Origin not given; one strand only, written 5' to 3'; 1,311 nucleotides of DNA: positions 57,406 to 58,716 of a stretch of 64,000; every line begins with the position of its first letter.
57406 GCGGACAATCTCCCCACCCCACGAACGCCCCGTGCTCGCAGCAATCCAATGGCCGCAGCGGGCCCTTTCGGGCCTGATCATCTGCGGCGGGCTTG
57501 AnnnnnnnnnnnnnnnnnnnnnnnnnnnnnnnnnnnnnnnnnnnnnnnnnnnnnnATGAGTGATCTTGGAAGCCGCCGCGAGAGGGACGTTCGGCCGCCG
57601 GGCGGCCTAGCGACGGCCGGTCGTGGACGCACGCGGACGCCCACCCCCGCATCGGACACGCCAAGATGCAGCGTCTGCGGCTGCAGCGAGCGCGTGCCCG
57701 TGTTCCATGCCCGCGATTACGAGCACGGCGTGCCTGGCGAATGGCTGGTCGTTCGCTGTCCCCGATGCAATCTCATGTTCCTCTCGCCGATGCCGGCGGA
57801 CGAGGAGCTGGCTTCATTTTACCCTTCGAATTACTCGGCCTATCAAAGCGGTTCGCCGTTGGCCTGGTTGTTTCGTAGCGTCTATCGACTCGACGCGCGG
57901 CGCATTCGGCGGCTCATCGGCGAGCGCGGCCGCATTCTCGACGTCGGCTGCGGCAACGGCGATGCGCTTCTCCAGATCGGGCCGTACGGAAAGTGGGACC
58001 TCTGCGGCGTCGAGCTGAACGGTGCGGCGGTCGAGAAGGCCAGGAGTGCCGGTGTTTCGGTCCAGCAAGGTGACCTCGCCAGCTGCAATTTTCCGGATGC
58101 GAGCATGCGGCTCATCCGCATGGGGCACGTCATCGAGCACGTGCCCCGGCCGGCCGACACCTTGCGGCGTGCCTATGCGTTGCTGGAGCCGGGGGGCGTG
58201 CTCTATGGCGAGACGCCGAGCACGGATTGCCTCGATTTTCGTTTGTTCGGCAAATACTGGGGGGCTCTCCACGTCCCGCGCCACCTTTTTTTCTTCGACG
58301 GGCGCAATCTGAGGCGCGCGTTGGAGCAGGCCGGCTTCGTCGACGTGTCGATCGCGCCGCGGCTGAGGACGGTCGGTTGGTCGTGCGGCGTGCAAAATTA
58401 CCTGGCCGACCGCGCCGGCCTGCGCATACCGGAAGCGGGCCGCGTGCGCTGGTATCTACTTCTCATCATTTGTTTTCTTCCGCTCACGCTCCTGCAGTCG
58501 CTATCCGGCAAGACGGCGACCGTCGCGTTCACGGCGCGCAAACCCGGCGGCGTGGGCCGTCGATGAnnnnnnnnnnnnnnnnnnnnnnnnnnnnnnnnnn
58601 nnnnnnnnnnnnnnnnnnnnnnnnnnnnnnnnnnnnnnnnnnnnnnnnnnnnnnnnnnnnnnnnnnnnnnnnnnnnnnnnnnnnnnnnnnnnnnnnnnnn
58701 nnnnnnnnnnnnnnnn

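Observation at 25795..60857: Two YfhO-like proteins, one translationally coupled to a zinc-ribbon methyltransferase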

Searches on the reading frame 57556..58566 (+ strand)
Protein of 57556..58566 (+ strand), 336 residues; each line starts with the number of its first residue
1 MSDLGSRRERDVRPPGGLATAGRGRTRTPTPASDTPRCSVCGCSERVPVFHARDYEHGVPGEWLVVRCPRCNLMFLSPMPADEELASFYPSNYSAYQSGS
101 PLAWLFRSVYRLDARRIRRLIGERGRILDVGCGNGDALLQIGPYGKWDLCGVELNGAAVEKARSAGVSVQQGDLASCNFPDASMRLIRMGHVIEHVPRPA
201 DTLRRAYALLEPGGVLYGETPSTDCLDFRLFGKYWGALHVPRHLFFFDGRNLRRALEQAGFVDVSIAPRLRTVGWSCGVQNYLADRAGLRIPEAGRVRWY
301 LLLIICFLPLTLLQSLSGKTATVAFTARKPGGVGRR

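Call 7: search_protein_families(library=pfam, proteins=[window:57556-58566:+], max_evalue=1)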
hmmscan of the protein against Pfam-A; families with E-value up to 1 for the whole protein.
window:57556-58566:+ (336 aa): 9 families
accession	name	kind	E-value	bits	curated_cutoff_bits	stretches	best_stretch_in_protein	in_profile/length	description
PF13489.12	Methyltransf_23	-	1.2e-27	97.1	27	1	115-265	11-163/164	Methyltransferase domain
PF08241.18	Methyltransf_11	-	2e-14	54.4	21.2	1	128-217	1-94/95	Methyltransferase domain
PF13649.12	Methyltransf_25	-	1.4e-13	51.7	27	1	127-214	1-97/97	Methyltransferase domain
PF08242.18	Methyltransf_12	-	8.2e-11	42.9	30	1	128-216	1-98/98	Methyltransferase domain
PF13847.12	Methyltransf_31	-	1.5e-08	34.9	27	1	125-222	5-113/145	Methyltransferase domain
PF07021.18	MetW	-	1.7e-08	34.8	21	1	111-203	1-95/193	Methionine biosynthesis protein MetW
PF01209.24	Ubie_methyltran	-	0.023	14.5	20.1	1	126-217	50-150/233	ubiE/COQ5 methyltransferase family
PF20120.5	DUF6510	-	0.11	12.8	26.4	1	35-77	26-63/86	Family of unknown function (DUF6510)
PF02390.23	Methyltransf_4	-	0.19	11.6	24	1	127-164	5-43/173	Putative methyltransferase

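Call 8: search_protein_families(library=ncbifam, proteins=[window:57556-58566:+], max_evalue=1)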
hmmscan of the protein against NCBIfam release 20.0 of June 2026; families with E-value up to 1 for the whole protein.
window:57556-58566:+ (336 aa): 23 families
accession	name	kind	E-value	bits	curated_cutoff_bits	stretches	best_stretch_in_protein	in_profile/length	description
NF045667.1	MTase_DVU1556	equivalog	1.5e-10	40.9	155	1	123-217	22-118/213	DVU_1556 family methyltransferase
TIGR02081.1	metW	equivalog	7.6e-10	38.6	189.5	1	111-204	1-96/194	methionine biosynthesis protein MetW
TIGR02072.1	BioC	equivalog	5.3e-06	26.4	184.95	1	124-226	35-140/244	malonyl-ACP O-methyltransferase BioC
NF011527.0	PRK14968.1-1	equivalog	5.7e-05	22.9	242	1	114-177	25-88/192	putative methyltransferase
TIGR01934.1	MenG_MenH_UbiE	subfamily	0.00018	20.9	158.35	1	123-217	39-140/223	ubiquinone/menaquinone biosynthesis methyltransferase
NF010703.0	PRK14103.1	equivalog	0.0002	20.9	320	1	124-216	30-122/256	trans-aconitate 2-methyltransferase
NF001244.0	PRK00216.1-5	equivalog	0.00029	20.2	216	1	125-216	50-151/236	bifunctional demethylmenaquinone methyltransferase/2-methoxy-6-polyprenyl-1,4-benzoquinol methylase UbiE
TIGR01983.1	UbiG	equivalog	0.00037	19.9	102.95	1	125-217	51-150/228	bifunctional 2-polyprenyl-6-hydroxyphenol methylase/3-demethylubiquinol 3-O-methyltransferase UbiG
NF041536.1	ArsM_DUF2284_UU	exception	0.00061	18.2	575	1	123-216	76-178/459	arsenite methyltransferase/DUF2284 domain selenoprotein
NF041537.1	ArsM_AhpD_UU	exception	0.00092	18.1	510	1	125-216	78-178/345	arsenite methyltransferase/AhpD domain selenoprotein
NF002463.0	PRK01683.1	equivalog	0.001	18.8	297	1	125-217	33-127/258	trans-aconitate 2-methyltransferase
NF047649.1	MTase_UXPK_star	exception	0.0018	17.3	460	1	126-216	80-179/283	methyltransferase/UXPK-star double selenoprotein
NF008823.0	PRK11873.1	subfamily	0.011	15.3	263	1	126-216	80-179/272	arsenite methyltransferase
NF040539.1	AST_met_ArsM_2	exception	0.018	14.9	240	1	123-188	56-133/262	putative arsinothricin biosynthesis methyltransferase ArsM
NF000114.1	16S_rRNA_Rmt_G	exception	0.031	13.7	500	1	119-181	100-162/264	RmtG family 16S rRNA (guanine(1405)-N(7))-methyltransferase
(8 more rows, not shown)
